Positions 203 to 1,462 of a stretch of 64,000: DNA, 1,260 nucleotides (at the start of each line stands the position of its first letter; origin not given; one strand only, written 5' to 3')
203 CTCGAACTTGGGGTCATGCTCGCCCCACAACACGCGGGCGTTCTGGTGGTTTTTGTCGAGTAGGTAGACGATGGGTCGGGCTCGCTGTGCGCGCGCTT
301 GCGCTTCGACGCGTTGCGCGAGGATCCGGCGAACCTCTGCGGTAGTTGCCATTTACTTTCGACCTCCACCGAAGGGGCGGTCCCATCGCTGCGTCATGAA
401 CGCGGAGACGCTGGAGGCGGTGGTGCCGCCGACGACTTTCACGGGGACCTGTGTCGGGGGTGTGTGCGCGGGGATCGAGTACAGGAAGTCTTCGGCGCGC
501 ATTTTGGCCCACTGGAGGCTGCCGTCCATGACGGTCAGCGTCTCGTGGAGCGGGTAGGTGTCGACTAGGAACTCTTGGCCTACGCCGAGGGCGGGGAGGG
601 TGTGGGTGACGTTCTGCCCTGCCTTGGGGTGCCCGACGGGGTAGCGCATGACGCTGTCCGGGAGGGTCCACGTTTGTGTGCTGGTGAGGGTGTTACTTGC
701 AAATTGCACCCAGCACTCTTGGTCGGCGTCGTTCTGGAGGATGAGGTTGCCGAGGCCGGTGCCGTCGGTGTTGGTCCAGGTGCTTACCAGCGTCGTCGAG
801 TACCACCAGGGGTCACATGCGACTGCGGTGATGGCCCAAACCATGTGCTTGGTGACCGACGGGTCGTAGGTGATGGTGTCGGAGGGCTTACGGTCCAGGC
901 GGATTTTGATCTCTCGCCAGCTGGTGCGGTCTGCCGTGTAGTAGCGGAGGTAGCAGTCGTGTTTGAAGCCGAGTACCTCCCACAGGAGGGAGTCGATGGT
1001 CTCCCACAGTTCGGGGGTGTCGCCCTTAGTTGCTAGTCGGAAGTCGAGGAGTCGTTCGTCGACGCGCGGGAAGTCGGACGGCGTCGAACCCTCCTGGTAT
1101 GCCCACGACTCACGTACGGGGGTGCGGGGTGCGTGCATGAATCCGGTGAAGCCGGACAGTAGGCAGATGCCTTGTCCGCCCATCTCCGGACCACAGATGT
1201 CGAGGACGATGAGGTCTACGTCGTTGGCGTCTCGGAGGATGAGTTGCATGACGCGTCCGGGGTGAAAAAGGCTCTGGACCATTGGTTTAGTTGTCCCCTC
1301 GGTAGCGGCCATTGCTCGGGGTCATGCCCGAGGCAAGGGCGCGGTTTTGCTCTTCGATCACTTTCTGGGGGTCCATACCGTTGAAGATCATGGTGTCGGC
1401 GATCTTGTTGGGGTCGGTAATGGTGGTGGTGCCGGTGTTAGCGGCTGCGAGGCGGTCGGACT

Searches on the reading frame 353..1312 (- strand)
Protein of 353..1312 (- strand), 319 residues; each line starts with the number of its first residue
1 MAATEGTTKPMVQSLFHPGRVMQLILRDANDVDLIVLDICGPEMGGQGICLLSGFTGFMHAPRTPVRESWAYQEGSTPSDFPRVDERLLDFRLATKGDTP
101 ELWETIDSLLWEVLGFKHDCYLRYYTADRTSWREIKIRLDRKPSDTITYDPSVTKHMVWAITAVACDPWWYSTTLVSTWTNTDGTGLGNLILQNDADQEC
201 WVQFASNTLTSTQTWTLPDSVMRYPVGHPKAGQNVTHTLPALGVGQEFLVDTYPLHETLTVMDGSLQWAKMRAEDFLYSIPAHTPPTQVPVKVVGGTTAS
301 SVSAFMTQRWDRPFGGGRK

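Call 15: search_protein_families(library=phrogs, proteins=[window:353-1312:-], max_evalue=0.001)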
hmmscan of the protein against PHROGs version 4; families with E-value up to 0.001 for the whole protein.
window:353-1312:- (319 aa): 1 family
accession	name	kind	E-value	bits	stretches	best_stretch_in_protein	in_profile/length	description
phrog_106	-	tail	5.7e-60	204.3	1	36-316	50-322/329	minor tail protein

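Call 70: find_encoding_contigs(protein=window:353-1312:-, flank=10000, max_places=2)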
Protein window:353-1312:- (319 aa): no gene with exactly this product is on record in the collection.

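Call 73: find_encoding_contigs(protein=window:353-1282:-, flank=10000, max_places=3)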
Protein window:353-1282:- (309 aa): 2 contigs read that carry it; 2 places shown.
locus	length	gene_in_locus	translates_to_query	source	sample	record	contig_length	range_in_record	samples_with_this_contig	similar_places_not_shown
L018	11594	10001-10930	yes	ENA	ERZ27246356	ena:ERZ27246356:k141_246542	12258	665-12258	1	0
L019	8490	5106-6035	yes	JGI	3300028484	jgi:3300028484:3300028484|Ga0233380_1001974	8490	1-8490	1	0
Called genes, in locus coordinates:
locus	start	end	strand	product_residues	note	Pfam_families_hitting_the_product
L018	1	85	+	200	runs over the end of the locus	-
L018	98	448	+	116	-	-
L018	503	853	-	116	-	-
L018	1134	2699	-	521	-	PF13472:Lipase_GDSL_2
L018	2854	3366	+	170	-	-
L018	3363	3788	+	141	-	-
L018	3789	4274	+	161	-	-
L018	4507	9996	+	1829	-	-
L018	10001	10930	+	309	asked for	-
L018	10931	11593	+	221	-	?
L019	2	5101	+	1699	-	?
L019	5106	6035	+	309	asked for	-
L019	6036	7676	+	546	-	PF14594:Sipho_Gp37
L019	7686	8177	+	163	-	PF10910:Phage_gene29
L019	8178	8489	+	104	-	?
